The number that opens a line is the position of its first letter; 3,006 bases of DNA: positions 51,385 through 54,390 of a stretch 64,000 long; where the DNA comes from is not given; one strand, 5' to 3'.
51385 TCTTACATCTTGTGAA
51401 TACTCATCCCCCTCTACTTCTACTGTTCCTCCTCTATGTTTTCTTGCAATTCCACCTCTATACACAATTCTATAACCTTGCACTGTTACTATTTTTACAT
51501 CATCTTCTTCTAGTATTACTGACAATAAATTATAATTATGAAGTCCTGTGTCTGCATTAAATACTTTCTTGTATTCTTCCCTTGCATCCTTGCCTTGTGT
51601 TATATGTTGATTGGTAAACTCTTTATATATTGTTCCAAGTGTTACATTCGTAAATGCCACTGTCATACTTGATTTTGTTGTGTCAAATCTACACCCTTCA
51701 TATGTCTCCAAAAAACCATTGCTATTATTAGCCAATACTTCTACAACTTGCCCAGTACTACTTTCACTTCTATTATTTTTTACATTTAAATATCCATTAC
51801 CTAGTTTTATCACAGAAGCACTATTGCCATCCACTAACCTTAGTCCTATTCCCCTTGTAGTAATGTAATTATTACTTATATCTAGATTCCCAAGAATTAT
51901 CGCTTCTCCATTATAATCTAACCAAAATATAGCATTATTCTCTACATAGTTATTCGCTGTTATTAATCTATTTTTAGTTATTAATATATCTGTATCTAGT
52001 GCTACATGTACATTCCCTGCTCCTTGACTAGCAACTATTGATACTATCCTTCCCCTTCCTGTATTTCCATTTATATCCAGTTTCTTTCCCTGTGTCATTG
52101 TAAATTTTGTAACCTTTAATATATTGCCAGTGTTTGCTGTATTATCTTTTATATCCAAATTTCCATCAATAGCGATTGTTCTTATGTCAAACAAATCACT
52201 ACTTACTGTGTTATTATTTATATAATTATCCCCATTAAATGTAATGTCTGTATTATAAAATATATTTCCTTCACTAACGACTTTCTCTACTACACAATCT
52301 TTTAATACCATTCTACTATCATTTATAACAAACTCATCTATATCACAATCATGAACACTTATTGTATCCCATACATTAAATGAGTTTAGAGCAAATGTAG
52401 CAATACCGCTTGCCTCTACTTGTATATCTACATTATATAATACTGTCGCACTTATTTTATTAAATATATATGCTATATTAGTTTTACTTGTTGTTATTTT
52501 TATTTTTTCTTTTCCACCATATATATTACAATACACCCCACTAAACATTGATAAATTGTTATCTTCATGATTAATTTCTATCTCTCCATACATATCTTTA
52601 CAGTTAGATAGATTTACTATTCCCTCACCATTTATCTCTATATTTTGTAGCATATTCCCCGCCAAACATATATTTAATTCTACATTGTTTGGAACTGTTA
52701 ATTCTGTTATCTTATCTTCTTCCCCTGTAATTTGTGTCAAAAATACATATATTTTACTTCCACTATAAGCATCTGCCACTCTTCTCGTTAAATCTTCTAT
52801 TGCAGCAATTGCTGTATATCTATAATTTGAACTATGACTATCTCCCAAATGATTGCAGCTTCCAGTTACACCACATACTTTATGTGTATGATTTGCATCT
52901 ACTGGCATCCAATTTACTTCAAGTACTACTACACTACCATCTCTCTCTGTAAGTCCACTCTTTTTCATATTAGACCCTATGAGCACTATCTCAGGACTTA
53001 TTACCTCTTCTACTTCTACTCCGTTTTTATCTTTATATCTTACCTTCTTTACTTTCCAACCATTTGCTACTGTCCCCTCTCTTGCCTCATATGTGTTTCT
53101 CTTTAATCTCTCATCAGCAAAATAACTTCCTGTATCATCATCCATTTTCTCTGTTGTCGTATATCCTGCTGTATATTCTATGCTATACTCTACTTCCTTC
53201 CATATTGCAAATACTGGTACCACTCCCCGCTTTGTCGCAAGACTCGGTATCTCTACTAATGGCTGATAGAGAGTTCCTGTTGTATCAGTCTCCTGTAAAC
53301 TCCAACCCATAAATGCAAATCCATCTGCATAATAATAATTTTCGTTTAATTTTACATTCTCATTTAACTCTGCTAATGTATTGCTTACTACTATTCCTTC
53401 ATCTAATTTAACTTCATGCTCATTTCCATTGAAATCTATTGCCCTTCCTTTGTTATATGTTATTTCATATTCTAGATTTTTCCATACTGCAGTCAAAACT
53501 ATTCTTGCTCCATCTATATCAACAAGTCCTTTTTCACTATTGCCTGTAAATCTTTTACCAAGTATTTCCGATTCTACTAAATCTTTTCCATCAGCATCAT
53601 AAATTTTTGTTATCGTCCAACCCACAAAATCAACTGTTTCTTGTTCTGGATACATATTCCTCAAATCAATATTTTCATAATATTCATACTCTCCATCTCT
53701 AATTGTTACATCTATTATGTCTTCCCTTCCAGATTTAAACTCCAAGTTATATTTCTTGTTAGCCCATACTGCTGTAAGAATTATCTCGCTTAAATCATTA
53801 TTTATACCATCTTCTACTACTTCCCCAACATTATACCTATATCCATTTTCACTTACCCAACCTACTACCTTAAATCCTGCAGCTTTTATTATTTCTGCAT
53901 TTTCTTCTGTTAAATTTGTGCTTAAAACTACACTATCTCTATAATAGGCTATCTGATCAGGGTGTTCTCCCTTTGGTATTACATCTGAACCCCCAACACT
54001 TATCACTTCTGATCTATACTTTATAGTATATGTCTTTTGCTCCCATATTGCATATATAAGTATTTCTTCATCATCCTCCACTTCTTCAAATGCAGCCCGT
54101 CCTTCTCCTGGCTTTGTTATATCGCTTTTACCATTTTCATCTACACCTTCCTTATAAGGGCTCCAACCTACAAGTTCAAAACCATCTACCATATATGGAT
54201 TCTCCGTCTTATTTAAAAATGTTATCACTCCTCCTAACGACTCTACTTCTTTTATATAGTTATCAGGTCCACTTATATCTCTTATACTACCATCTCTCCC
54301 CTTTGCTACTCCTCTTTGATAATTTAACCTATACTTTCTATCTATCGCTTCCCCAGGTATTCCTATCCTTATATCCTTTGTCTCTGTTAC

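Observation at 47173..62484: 5103-aa surface protein with a five-fold HxH..CG ... CL(N/S/R/A)G + beta-helix-like module of unknown function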

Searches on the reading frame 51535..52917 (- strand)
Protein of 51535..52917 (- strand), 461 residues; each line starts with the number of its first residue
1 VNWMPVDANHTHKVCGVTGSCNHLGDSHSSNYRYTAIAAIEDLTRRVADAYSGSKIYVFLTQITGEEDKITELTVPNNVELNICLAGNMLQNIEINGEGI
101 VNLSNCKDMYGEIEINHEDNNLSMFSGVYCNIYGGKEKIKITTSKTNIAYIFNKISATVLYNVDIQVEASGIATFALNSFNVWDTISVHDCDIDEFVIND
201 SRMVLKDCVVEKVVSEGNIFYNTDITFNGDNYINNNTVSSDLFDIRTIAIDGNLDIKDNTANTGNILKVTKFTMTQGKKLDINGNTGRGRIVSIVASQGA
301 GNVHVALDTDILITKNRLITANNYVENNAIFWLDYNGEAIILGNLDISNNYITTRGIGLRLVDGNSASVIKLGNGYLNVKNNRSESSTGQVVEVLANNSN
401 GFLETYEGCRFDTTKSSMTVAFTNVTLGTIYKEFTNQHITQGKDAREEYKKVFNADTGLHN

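Call 9: search_protein_families(library=pfam, proteins=[window:51535-52917:-], max_evalue=5)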
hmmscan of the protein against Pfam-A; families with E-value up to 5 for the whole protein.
window:51535-52917:- (461 aa): 1 family
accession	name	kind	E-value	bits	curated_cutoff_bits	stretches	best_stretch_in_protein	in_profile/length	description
PF01386.24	Ribosomal_L25p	-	0.073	14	23.6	0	128-166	22-59/82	Ribosomal L25p family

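Call 11: find_homologous_proteins(query=window:51535-52917:-)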
Query window:51535-52917:-: 6648 candidates shared short words with the query, none scored E <= 0.001.
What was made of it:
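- Tried and rejected: Word-indexed homologue search with module 3 alone found nothing (call 11).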

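Call 14: search_solved_structures(query=A1, max_evalue=10)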
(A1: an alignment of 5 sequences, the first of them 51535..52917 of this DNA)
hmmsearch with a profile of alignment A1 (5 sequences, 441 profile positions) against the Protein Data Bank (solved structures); distinct sequences matched with E-value up to 10: 0.

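Call 24: search_protein_representatives(alignment_id=A1)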
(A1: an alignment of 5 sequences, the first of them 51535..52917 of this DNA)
Query: 5 sequences, 441 profile positions. Proteins with E-value up to 0.001 (for the whole library): 244; up to 1e-10: 54; up to 1e-30: 6. The best 150 are listed.
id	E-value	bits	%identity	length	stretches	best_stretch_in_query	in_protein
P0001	0.0e+00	2128.0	-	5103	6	2-438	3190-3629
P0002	3.0e-48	181.5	-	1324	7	4-266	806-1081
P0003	6.3e-41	157.4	-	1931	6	9-433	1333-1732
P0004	1.5e-37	146.2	-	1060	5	4-259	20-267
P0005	6.2e-35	137.6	-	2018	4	9-138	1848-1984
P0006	6.7e-32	127.6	-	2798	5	5-433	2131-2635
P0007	3.3e-30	122.0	-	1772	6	55-110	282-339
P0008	1.1e-27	113.8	-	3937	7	53-123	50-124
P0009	1.1e-23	100.6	-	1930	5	55-105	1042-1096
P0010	1.4e-23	100.2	-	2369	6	8-109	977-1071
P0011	1.9e-23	99.8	-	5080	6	5-117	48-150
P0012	4.9e-22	95.1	-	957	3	4-131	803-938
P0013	3.1e-21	92.5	-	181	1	1-140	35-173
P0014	8.5e-21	91.0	-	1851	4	6-282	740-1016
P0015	5.6e-19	85.0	-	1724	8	54-108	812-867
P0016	2.9e-18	82.7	-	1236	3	7-418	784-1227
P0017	7.0e-18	81.4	-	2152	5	54-107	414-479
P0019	1.2e-17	80.7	-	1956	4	10-89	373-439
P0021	1.4e-16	77.1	-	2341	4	12-111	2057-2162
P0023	5.7e-16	75.1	-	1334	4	11-115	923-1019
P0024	1.2e-15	74.1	-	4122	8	48-141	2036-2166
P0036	2.0e-12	63.4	-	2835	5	8-115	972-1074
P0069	2.4e-09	53.3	-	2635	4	55-117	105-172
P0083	3.8e-08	49.3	-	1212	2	8-96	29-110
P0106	8.5e-07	44.9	-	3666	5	54-91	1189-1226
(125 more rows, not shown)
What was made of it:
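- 244 representative proteins at E<=1e-3 and 54 at E<=1e-10 among 1.84 billion (call 24).
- Tried and rejected: The exhaustive profile search (call 24) was needed.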

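Call 27: predict_structure(protein=window:51535-52917:-)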
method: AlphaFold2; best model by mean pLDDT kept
length: 461 residues; sequences in the alignment: 1
mean_pLDDT: 43.5   pTM: 0.42
mean pLDDT of the five models: 43.5, 41.6, 41.5, 39.3, 34.7
residues with pLDDT >= 90: 0; 70-90: 3; 50-70: 150; < 50: 308
segments of 3 or more residues with pLDDT < 50: 1-38, 61-69, 86-89, 104-111, 120-124, 126-136, 143-164, 169-174, 176-184, 215-221, 285-442, 452-461
pLDDT, mean of each block of 10 residues (from residue 1): 33 36 35 44 55 50 45 53 50 51 48 52 40 45 44 36 48 43 49 53 58 46 63 59 61 64 54 56 47 36 37 29 27 31 31 29 32 32 32 31 28 31 36 47 51 39 29
secondary structure, 60 per line:
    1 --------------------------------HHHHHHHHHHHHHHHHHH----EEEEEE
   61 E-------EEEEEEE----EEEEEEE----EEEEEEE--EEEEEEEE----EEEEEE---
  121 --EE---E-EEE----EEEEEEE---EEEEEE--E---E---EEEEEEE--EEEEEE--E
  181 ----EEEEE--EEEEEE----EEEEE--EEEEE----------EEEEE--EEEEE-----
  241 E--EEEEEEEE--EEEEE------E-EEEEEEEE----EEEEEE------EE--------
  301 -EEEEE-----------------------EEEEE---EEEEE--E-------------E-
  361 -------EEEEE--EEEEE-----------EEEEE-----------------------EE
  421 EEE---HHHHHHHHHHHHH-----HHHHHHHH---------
elements in order: H33-50 E55-61 E69-75 E80-86 E91-97 E100-107 E112-117 E130-132 E137-143 E147-152 E163-169 E172-177 E185-189 E192-197 E202-206 E209-213 E224-228 E231-235 E244-251 E254-258 E267-274 E279-284 E302-306 E330-334 E338-342 E368-372 E375-379 E391-395 E419-423 H427-439 H445-452
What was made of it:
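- Tried and rejected: Single-sequence AF2 of module 3 was useless (pLDDT 43.5, call 27).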

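Call 32: search_protein_families(library=pfam, proteins=[P0010, P0003, P0005, P0021, P0023], max_evalue=0.01)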
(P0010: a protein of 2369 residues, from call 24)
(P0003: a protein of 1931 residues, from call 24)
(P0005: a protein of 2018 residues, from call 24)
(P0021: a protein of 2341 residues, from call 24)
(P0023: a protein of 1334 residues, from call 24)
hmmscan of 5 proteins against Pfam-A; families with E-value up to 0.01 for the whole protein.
P0010 (2369 aa): 2 families
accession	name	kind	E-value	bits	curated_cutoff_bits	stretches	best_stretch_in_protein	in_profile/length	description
PF18657.6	YDG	-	4.9e-31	107.3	25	2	2055-2138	2-84/85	YDG domain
PF09136.16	Glucodextran_B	-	0.0067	16.8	27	1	2246-2297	24-80/83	Glucodextranase, domain B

P0003 (1931 aa): 0 families

P0005 (2018 aa): 0 families

P0021 (2341 aa): 1 family
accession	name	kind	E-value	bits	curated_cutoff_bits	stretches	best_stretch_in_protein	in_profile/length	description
PF03629.24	SASA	-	0.0097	16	24.8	0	1437-1498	64-117/226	Carbohydrate esterase, sialic acid-specific acetylesterase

P0023 (1334 aa): 0 families

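Call 33: list_cluster_members(proteins=[P0002, P0003, P0005, P0006, P0008, P0010, P0011, P0013, P0021, P0024])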
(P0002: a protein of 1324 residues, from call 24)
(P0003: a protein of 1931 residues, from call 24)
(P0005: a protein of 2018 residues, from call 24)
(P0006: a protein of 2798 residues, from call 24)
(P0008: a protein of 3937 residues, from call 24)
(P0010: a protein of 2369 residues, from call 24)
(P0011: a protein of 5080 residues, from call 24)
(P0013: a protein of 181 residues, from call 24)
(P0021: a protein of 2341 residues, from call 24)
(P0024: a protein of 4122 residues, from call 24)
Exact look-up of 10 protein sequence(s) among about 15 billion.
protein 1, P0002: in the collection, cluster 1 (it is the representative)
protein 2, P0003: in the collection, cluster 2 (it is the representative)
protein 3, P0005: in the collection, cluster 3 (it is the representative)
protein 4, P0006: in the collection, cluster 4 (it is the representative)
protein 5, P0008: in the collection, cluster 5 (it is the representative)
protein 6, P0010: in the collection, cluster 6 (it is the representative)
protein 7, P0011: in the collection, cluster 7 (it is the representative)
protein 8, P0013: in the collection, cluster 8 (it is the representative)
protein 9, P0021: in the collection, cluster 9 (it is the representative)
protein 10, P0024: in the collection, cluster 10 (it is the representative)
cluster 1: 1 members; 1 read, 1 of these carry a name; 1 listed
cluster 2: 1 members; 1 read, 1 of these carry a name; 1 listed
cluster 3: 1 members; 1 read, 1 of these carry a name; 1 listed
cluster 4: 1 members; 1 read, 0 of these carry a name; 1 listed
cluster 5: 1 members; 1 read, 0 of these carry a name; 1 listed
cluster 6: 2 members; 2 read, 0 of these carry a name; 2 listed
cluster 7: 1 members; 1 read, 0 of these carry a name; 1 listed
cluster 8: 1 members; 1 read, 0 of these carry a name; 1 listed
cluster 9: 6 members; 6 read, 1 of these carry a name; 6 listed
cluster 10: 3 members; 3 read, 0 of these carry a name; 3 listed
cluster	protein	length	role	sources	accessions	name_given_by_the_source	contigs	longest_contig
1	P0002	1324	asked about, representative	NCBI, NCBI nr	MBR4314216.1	MAG: hypothetical protein IKP66_04825, partial [Lachnospiraceae bacterium] | hypothetical protein [Lachnospiraceae bacterium]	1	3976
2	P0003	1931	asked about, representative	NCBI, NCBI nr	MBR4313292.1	MAG: hypothetical protein IKP66_00095, partial [Lachnospiraceae bacterium] | hypothetical protein [Lachnospiraceae bacterium]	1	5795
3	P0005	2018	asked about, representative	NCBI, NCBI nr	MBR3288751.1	MAG: hypothetical protein IKI71_03195, partial [Lachnospiraceae bacterium] | hypothetical protein [Lachnospiraceae bacterium]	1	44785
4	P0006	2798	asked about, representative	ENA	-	-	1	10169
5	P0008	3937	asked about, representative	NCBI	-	-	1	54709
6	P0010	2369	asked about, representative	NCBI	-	-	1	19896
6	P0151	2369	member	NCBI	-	-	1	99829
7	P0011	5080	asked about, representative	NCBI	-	-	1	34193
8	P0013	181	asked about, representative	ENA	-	-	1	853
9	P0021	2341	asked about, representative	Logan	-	-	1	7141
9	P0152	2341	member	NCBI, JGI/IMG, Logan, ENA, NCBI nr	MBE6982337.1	MAG: hypothetical protein E7437_08470 [Ruminococcaceae bacterium] | hypothetical protein [Oscillospiraceae bacterium]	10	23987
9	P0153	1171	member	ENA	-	-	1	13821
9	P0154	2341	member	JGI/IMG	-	-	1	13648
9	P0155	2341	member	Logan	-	-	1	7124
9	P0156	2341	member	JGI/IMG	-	-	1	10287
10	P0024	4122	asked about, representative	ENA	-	-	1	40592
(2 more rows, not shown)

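Call 41: search_protein_families(library=ncbifam, proteins=[P0010, P0003, P0005, P0021, P0023], max_evalue=0.01)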
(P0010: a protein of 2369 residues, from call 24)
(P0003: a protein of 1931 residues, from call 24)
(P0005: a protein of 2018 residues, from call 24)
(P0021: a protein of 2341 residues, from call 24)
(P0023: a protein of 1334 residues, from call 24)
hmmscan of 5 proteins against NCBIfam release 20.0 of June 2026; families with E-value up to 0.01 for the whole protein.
P0010 (2369 aa): 1 family
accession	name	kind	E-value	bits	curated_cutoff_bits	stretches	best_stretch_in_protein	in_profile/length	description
TIGR03014.2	EpsL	equivalog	0.0032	16.5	275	0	994-1051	268-325/385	XrtB/PEP-CTERM-associated polysaccharide biosynthesis outer membrane protein EpsL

P0003 (1931 aa): 0 families

P0005 (2018 aa): 0 families

P0021 (2341 aa): 0 families

P0023 (1334 aa): 2 families
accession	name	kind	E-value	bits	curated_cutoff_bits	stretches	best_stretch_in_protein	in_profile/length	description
NF038084.1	DHCW_cupin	hypoth_equivalog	2.9e-06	27.3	70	0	966-1016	47-97/106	DHCW motif cupin fold protein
NF053819.1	EF0750_LPXTG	subfamily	0.004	17.6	47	0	1269-1332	40-103/105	EF2685/EF0750 family sortase-dependent surface protein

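Call 70: search_protein_families(library=pfam, proteins=[P0008, P0083, P0069], max_evalue=0.001)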
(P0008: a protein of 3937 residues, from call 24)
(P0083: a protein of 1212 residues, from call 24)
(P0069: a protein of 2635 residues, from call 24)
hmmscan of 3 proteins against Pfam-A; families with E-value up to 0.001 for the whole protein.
P0008 (3937 aa): 5 families
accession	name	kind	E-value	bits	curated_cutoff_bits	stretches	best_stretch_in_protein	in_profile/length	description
PF09479.16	Flg_new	-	1e-51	173.3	27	5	3320-3384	2-65/65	Listeria-Bacteroides repeat domain (List_Bact_rpt)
PF13229.12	Beta_helix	-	1.3e-05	25.3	25.9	1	242-399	8-152/158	Right handed beta helix region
PF09136.16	Glucodextran_B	-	7.6e-05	23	27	1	3675-3729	21-80/83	Glucodextranase, domain B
PF13927.12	Ig_3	-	0.00048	21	30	0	3390-3461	2-76/78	Immunoglobulin domain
PF22352.2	K319L-like_PKD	-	0.0009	19.6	27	0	3401-3472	7-77/84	K319L-like, PKD domain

P0083 (1212 aa): 3 families
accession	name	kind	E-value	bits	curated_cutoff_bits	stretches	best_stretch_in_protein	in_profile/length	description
PF18998.6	Flg_new_2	-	1.2e-21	76.9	23.6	2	1004-1073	1-72/73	Divergent InlB B-repeat domain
PF09479.16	Flg_new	-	4.6e-13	49.5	27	1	1092-1145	9-64/65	Listeria-Bacteroides repeat domain (List_Bact_rpt)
PF16820.11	PKD_3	-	8.8e-05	22.7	26.3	0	1042-1071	36-65/68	PKD-like domain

P0069 (2635 aa): 2 families
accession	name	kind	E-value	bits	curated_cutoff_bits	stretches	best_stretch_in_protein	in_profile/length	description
PF00395.25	SLH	-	2.8e-32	110.8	20.8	3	2513-2555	2-44/44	S-layer homology domain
PF15584.11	Imm72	-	8.4e-05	23.1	25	0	1293-1317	21-44/81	Immunity protein 72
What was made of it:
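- On Right-handed parallel beta-helix fold (pectate-lyase-like superfamily): Only homologue P0008 has Beta_helix at E 1.3e-5, just below cut-off (call 70).
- On LPXTG / SLH-anchored surface proteins: SLH is present in homologue P0069 (call 70).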

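Call 77: list_cluster_members(proteins=[P0007, P0009, P0012, P0014, P0015, P0017, P0019, P0036, P0069, P0106])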
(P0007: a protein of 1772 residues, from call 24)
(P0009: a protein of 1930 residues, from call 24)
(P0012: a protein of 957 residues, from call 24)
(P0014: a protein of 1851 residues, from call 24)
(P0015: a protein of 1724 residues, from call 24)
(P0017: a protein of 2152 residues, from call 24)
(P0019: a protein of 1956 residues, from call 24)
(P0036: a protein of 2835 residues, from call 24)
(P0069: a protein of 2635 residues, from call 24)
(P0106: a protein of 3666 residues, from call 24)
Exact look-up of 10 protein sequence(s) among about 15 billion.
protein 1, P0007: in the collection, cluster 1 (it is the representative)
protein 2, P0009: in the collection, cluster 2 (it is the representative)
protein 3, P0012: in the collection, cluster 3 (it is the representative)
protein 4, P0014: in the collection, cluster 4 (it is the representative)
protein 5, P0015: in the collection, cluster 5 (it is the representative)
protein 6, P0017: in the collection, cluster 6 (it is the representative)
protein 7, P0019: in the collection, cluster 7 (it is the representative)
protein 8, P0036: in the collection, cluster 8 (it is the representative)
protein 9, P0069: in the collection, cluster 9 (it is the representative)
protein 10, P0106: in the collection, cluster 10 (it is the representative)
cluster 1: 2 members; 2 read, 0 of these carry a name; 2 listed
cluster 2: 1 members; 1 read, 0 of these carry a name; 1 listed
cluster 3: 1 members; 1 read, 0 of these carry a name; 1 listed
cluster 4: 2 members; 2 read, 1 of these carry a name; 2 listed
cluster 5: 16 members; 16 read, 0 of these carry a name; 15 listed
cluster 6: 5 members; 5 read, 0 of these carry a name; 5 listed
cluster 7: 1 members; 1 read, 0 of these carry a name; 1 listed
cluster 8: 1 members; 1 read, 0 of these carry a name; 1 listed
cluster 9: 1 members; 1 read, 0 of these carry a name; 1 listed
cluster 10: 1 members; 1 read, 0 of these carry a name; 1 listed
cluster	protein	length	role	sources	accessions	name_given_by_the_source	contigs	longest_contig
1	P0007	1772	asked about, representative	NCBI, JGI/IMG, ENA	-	-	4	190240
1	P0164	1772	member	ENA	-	-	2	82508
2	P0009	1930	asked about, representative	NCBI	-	-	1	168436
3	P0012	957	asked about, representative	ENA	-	-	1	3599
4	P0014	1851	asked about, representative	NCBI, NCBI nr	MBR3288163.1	MAG: BspA family leucine-rich repeat surface protein, partial [Lachnospiraceae bacterium] | BspA family leucine-rich repeat surface protein [Lachnospiraceae bacterium]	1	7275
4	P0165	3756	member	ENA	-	-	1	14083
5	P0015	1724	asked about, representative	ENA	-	-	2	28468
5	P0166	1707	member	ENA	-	-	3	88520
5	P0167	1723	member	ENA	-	-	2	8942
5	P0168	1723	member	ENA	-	-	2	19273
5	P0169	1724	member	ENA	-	-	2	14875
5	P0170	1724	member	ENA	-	-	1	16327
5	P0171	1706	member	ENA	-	-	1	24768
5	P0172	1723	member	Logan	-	-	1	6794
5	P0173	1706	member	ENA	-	-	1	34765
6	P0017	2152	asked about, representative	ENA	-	-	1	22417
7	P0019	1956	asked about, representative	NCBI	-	-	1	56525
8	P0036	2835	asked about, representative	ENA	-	-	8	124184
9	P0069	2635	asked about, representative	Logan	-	-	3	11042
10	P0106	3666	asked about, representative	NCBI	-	-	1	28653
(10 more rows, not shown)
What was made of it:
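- Surface context in homologues: Flg_new 1e-51 in P0008, SLH 3e-32 in P0069, YDG in P0010, and a BspA-type name for P0014 (calls 32, 70, 77).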

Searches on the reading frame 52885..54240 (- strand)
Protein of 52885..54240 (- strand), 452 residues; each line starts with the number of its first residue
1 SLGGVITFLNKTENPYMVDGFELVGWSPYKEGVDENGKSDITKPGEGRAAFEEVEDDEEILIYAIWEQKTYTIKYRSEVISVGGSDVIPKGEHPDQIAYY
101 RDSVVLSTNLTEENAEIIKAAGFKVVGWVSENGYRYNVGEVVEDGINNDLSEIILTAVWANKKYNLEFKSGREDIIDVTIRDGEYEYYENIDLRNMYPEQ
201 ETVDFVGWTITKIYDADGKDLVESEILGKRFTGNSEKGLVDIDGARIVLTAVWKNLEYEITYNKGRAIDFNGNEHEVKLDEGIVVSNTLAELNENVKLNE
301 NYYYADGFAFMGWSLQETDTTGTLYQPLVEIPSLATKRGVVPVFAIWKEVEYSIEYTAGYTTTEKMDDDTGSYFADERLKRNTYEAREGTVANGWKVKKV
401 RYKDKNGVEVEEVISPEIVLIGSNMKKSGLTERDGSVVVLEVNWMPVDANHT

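Call 9: search_protein_families(library=pfam, proteins=[window:52885-54147:-], max_evalue=5)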
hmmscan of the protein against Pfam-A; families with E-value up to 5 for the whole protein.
window:52885-54147:- (421 aa): 1 family
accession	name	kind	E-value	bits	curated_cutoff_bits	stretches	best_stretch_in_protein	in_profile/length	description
PF23893.1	Y4YQ_C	-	0.068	13.4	27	0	99-114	16-31/53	Uncharacterised protein Y4YQ C-terminal domain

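Call 68: search_solved_structures(query=window:52885-54240:-, max_evalue=10, show_alignments=2)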
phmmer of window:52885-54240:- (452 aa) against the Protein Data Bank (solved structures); distinct sequences matched with E-value up to 10: 0.
